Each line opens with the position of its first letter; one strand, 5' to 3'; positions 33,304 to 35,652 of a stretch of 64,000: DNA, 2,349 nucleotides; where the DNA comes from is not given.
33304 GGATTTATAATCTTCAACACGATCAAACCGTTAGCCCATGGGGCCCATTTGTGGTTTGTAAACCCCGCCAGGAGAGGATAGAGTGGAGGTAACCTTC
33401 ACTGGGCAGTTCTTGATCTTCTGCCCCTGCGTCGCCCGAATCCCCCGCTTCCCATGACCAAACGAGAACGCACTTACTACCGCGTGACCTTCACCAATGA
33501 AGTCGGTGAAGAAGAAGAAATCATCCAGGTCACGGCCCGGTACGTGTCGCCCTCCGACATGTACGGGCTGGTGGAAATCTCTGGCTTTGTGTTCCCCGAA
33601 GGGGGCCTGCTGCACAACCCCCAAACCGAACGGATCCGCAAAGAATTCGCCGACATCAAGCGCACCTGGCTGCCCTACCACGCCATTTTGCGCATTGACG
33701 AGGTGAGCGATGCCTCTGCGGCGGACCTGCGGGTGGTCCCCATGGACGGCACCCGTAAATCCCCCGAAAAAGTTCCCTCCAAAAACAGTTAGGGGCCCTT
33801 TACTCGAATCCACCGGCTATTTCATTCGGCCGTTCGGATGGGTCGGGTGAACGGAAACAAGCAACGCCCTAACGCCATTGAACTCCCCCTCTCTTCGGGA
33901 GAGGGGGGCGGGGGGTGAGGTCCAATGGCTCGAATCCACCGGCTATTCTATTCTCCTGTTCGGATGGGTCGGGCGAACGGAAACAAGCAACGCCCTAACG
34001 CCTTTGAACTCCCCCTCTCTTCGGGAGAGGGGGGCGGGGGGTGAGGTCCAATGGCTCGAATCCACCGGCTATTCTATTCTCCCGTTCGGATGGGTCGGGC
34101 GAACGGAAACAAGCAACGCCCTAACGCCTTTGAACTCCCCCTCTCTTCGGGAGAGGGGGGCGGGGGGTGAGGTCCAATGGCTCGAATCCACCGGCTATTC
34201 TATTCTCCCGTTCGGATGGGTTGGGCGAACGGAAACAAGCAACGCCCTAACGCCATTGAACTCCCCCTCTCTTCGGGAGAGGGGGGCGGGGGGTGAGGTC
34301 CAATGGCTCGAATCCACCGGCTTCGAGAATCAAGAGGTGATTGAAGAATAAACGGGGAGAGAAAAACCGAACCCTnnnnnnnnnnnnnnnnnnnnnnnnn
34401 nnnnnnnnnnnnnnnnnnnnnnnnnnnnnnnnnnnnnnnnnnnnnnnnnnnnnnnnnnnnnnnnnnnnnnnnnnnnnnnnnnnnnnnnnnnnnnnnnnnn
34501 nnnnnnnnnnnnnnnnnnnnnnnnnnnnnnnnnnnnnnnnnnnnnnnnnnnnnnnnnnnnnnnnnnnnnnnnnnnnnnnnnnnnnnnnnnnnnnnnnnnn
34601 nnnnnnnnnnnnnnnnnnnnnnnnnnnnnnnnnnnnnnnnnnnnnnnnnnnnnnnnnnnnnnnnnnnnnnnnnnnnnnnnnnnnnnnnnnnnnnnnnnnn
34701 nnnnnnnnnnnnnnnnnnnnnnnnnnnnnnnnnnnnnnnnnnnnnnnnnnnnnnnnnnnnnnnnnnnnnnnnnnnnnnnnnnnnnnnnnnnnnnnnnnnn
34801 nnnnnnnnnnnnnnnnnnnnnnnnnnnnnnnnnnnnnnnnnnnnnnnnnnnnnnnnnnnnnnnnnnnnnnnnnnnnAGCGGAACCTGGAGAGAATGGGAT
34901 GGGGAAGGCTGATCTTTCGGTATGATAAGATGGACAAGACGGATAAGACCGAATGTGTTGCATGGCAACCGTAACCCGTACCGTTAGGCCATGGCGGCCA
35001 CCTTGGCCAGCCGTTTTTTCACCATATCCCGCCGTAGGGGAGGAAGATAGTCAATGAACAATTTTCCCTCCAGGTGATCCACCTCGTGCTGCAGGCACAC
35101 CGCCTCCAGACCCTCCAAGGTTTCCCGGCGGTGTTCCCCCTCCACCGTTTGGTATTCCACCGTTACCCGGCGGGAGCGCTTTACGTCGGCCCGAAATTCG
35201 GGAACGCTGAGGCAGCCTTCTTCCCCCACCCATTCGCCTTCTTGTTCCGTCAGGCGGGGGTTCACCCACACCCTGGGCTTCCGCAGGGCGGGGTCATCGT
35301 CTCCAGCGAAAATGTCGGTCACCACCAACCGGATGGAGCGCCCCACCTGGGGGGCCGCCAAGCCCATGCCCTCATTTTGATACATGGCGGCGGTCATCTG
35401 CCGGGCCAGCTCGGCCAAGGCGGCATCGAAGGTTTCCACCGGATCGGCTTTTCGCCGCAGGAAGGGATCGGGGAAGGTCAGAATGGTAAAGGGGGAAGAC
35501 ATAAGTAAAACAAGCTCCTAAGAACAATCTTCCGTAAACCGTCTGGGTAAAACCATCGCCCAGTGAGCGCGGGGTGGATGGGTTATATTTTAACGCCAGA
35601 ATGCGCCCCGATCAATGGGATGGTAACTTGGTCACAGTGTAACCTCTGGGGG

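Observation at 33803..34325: Perfect 126-bp tandem array (~4.2 copies) of a hairpin-rich element that recurs at other intergenic loci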

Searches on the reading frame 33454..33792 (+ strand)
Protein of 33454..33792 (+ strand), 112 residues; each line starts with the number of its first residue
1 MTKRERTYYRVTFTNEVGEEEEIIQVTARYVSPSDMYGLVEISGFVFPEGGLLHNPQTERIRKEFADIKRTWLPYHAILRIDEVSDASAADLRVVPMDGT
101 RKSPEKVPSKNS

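Call 14: find_encoding_contigs(protein=window:33454-33792:+, flank=10000, max_places=10)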
Protein window:33454-33792:+ (112 aa): 1 contig read that carries it; 1 place shown.
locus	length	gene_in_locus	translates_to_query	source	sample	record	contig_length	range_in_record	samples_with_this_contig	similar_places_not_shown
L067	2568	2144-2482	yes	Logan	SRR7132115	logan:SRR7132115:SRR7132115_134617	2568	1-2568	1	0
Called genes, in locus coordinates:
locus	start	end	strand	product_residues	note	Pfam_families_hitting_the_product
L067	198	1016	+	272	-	-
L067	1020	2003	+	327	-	-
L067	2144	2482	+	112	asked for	PF08850:DUF1820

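Call 17: search_protein_families(library=pfam, proteins=[window:33454-33792:+])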
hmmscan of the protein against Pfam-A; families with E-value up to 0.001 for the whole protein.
window:33454-33792:+ (112 aa): 1 family
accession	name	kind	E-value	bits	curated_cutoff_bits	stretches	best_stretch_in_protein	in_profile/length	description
PF08850.16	DUF1820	-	1.1e-19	71.1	27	1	8-92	2-83/97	Domain of unknown function (DUF1820)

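Call 48: list_cluster_members(proteins=[P0001, window:33454-33792:+, window:34376-34963:-])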
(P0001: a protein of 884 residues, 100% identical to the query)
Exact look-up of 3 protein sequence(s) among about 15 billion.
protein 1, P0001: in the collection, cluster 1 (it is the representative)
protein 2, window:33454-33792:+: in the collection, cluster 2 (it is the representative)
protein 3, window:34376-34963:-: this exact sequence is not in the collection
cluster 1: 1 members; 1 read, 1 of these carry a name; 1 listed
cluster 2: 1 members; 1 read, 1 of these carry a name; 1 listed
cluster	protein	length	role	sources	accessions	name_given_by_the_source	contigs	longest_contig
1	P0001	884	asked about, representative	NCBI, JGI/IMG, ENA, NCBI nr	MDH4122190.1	MAG: valine--tRNA ligase [Deltaproteobacteria bacterium] | valine--tRNA ligase [Deltaproteobacteria bacterium]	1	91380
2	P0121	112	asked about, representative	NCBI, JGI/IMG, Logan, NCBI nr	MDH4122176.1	MAG: DUF1820 family protein [Deltaproteobacteria bacterium] | DUF1820 family protein [Deltaproteobacteria bacterium]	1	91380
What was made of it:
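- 33454..33792 (+): Upstream gene, DUF1820 family protein (MDH4122176.1). Its stop codon lies 10 nt before the array. Pfam PF08850, E = 1e-19 (call 17); accession from call 48.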

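Call 72: find_homologous_proteins(query=window:33454-33792:+, max_evalue=1e-10)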
Query window:33454-33792:+ (112 aa): 7 proteins with E <= 1e-10 among 7 candidates.
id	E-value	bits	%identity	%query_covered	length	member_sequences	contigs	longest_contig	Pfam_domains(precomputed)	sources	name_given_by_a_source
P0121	9.3e-68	243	100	100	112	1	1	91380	PF08850.17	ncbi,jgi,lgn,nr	ncbi:MAG: DUF1820 family protein [Deltaproteobacteria bacterium]|nr:DUF1820 family protein [Deltapro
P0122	6.4e-37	144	63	88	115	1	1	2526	PF08850.17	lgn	-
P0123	1.8e-35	139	63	89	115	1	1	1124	PF08850.17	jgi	jgi:hypothetical protein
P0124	3.4e-35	138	62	88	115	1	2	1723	PF08850.17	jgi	jgi:hypothetical protein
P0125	3.7e-35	138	62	88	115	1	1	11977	PF08850.17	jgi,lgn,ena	-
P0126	5.4e-28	115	54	90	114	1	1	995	PF08850.17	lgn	-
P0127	1.1e-27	114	55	96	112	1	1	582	PF08850.17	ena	-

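Call 73: find_encoding_contigs(protein=P0125, flank=6000, max_places=3)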
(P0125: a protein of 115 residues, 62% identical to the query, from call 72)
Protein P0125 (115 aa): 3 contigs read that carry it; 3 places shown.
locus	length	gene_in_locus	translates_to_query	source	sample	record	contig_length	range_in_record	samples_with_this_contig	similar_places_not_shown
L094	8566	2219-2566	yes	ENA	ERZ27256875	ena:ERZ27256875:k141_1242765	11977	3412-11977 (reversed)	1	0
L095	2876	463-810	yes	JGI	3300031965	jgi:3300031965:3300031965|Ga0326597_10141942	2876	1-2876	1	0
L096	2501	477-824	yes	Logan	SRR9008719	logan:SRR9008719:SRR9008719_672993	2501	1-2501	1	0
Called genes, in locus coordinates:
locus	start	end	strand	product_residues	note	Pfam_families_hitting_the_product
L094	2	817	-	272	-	?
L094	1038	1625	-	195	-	PF13238:AAA_18 (weak)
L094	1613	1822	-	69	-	-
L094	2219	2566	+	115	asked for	PF08850:DUF1820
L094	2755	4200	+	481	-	-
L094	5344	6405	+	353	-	-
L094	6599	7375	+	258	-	-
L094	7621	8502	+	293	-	PF03331:LpxC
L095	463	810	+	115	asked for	PF08850:DUF1820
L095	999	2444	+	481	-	-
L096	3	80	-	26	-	?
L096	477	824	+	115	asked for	PF08850:DUF1820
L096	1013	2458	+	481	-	-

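Call 74: find_encoding_contigs(protein=P0122, flank=3000, max_places=2)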
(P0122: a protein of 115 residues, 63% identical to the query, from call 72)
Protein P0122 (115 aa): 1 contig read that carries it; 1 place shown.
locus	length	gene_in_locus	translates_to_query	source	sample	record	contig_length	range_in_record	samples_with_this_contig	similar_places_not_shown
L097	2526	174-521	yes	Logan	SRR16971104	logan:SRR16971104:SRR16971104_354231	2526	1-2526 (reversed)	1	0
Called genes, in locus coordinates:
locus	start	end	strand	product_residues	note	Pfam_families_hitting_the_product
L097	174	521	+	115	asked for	PF08850:DUF1820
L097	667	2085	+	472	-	-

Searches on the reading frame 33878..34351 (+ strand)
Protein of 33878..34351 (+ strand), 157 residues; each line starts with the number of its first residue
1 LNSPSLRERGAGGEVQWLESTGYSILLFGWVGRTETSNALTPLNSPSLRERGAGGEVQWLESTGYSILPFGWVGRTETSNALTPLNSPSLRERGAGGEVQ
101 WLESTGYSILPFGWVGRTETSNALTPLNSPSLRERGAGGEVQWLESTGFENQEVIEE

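Call 17: search_protein_families(library=pfam, proteins=[window:33878-34351:+])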
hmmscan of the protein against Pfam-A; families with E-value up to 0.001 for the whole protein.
window:33878-34351:+ (157 aa): 0 families

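Call 44: find_homologous_proteins(query=window:33878-34351:+, max_evalue=0.001)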
Query window:33878-34351:+: 8000 candidates shared short words with the query, none scored E <= 0.001.
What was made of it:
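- It has a TTG start, no Pfam family (call 17), and no homologue among 5.8 billion proteins (call 44).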

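Call 88: list_cluster_members(proteins=[window:33878-34351:+, window:39240-39599:+, window:34376-34876:-])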
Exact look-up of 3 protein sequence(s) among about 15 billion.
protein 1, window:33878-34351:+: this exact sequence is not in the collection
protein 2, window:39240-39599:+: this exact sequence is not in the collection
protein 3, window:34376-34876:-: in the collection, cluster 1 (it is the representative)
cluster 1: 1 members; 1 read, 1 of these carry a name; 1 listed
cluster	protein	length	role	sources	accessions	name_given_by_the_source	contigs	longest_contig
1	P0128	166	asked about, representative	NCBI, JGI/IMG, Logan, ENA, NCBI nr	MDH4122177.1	MAG: DUF192 domain-containing protein [Deltaproteobacteria bacterium] | DUF192 domain-containing protein [Deltaproteobacteria bacterium]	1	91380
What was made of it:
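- It is not annotated in the NCBI record (calls 48, 88).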

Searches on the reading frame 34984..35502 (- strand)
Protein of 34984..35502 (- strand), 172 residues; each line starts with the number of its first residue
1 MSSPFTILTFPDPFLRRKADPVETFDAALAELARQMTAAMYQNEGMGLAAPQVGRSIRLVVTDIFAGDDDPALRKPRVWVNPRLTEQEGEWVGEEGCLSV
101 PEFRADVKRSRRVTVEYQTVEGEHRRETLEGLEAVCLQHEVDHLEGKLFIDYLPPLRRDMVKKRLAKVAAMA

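Call 17: search_protein_families(library=pfam, proteins=[window:34984-35502:-])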
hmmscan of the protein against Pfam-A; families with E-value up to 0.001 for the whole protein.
window:34984-35502:- (172 aa): 1 family
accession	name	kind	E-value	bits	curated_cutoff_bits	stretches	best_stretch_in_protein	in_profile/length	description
PF01327.26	Pep_deformylase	-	1.2e-49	168.4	22.8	1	6-158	3-155/156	Polypeptide deformylase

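Call 79: find_encoding_contigs(protein=window:34984-35502:-, flank=4000, max_places=6)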
Protein window:34984-35502:- (172 aa): 2 contigs read that carry it; 2 places shown.
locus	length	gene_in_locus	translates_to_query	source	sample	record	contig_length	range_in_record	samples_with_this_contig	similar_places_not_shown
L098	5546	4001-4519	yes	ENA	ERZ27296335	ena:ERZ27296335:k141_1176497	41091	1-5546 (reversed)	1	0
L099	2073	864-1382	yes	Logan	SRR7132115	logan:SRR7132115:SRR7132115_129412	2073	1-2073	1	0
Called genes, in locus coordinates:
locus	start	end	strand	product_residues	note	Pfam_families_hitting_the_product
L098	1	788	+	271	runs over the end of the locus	-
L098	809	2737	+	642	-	PF23914:TPR_CcmH_CycH (faint), PF25058:ARM_TT21 (faint), PF12895:ANAPC3 (faint), PF13371:TPR_9 (faint), PF13414:TPR_11 (faint), PF13424:TPR_12 (faint), PF13431:TPR_17 (faint), PF14559:TPR_19, +11 more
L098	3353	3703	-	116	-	PF00085:Thioredoxin, PF00578:AhpC-TSA (weak), PF13899:Thioredoxin_7 (faint), PF13098:Thioredoxin_2 (weak), PF13905:Thioredoxin_8 (weak)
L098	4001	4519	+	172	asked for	PF01327:Pep_deformylase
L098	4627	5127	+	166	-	PF02643:DUF192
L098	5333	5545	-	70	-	?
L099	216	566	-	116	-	PF00085:Thioredoxin, PF00578:AhpC-TSA (weak), PF13899:Thioredoxin_7 (faint), PF13098:Thioredoxin_2 (weak), PF13905:Thioredoxin_8 (weak)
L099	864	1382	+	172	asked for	PF01327:Pep_deformylase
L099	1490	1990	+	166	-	PF02643:DUF192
